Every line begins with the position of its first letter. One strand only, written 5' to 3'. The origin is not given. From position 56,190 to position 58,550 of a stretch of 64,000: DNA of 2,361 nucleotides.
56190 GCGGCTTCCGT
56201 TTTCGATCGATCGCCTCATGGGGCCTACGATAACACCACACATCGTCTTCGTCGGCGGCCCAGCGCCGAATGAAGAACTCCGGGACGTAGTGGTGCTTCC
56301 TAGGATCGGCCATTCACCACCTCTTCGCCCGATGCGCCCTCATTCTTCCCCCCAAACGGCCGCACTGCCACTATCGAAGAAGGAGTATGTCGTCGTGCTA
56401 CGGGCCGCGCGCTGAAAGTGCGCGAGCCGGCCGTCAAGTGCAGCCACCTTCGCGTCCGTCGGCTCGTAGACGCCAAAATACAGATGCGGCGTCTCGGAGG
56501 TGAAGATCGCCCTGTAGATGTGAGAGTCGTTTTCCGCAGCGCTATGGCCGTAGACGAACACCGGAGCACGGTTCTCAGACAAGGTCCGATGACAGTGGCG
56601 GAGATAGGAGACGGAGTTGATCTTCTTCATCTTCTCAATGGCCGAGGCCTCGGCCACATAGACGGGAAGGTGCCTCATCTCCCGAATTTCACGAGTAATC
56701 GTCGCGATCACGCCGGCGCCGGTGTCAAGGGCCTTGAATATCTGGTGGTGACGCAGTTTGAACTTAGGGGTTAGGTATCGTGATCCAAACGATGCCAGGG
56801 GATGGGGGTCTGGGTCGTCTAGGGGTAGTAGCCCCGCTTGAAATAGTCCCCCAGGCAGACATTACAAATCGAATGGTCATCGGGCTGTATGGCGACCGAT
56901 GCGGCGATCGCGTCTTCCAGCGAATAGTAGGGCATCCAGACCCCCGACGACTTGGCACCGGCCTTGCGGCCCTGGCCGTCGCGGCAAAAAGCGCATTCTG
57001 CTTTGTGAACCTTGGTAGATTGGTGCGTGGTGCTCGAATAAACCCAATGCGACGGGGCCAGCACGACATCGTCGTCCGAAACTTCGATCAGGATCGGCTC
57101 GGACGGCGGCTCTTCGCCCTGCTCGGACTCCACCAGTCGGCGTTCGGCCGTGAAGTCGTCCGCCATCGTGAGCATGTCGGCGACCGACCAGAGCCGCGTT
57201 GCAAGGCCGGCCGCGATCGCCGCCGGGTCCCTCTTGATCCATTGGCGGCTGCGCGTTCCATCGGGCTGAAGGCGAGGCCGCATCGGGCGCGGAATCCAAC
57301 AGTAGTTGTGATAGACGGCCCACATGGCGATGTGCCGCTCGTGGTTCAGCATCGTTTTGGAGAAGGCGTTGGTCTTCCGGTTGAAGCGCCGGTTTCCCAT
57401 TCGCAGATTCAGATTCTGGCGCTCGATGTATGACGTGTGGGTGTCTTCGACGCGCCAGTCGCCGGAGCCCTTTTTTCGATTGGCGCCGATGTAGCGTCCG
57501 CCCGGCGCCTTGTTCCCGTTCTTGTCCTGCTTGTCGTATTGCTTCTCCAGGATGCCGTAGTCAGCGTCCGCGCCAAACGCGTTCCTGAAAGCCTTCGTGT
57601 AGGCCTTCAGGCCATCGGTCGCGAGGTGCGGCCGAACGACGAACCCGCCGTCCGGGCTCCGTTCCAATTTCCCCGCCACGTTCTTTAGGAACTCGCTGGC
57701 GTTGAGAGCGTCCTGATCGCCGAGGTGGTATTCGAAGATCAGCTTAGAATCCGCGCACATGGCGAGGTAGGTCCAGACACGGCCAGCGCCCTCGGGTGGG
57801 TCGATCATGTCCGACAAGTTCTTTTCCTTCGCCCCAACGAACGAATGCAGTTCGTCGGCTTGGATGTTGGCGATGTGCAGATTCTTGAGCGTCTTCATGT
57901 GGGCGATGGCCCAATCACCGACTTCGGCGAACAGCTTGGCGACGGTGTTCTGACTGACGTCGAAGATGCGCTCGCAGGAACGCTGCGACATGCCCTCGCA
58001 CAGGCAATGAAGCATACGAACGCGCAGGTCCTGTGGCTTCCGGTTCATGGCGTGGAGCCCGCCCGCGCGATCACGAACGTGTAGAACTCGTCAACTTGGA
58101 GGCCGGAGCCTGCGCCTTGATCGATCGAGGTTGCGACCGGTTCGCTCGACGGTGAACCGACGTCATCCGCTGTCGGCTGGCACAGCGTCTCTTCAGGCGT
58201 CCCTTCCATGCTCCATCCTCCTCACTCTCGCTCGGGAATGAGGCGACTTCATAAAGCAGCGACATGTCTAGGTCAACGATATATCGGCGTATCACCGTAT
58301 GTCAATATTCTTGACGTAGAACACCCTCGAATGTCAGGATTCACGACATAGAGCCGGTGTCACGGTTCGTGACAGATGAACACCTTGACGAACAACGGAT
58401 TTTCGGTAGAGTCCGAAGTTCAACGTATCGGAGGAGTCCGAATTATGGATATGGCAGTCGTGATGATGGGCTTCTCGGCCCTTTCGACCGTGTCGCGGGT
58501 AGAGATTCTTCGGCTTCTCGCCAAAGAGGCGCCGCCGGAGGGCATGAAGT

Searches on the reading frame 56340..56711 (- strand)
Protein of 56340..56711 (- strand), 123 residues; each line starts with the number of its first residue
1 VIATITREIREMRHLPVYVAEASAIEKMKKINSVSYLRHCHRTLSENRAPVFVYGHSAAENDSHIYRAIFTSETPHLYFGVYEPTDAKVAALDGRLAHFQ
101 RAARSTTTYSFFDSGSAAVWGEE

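Call 3: search_protein_families(library=pfam, proteins=[window:56340-56711:-], max_evalue=0.01)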
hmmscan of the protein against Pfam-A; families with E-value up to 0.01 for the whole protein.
window:56340-56711:- (123 aa): 1 family
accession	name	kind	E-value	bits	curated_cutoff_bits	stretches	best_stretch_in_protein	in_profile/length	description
PF16263.11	DUF4917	-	2.9e-11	43.8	28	1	3-120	196-311/311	Domain of unknown function (DUF4917)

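Call 4: search_protein_families(library=padloc, proteins=[window:56340-56711:-], max_evalue=0.01)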
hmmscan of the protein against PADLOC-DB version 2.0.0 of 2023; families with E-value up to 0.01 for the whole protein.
window:56340-56711:- (123 aa): 2 families
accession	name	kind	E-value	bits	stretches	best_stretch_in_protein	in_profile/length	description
PDLC04960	PDC-S21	-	4.1e-27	93.5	1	2-121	217-335/336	-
PDLC04961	PDC-S21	-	2.5e-22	77.6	1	3-121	216-329/336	-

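Call 7: search_protein_families(library=ncbifam, proteins=[window:56340-56711:-], max_evalue=0.1)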
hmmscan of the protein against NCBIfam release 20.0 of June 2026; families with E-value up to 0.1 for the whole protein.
window:56340-56711:- (123 aa): 0 families

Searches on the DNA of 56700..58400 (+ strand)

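Call 74: search_dna_similar(query=window:56700-58400:+, collection=plasmids, mode=near, max_rows=8)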
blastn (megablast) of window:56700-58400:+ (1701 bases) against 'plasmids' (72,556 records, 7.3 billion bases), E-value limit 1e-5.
No match.

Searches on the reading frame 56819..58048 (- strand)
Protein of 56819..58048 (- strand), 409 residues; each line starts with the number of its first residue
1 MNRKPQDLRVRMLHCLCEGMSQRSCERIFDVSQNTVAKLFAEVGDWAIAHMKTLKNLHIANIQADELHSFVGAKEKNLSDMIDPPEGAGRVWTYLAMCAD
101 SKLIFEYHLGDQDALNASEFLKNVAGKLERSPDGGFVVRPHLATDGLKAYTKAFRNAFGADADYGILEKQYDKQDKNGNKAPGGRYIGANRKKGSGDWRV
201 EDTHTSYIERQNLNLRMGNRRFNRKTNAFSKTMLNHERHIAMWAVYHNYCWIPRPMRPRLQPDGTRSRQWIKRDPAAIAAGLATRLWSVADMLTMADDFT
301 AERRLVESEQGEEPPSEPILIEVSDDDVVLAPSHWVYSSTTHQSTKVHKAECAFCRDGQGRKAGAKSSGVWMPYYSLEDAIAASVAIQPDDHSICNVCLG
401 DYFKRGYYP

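Call 3: search_protein_families(library=pfam, proteins=[window:56819-58048:-], max_evalue=0.01)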
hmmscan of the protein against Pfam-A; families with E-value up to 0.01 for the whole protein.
window:56819-58048:- (409 aa): 1 family
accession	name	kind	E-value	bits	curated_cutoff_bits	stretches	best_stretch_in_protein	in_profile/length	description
PF03400.19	DDE_Tnp_IS1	-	1.3e-05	26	24.1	1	202-249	83-130/131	IS1 transposase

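Call 4: search_protein_families(library=padloc, proteins=[window:56819-58048:-], max_evalue=0.01)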
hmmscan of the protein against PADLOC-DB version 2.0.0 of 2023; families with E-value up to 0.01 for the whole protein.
window:56819-58048:- (409 aa): 0 families

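Call 7: search_protein_families(library=ncbifam, proteins=[window:56819-58048:-], max_evalue=0.1)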
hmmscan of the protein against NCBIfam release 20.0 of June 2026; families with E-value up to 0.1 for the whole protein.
window:56819-58048:- (409 aa): 2 families
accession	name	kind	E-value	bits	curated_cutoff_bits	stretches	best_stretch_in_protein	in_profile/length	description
NF033558.1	transpos_IS1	equivalog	5.8e-14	52.5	100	1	7-154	43-167/199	IS1 family transposase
NF033587.1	transpos_IS6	equivalog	0.034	13.8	125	0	90-158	83-144/202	IS6 family transposase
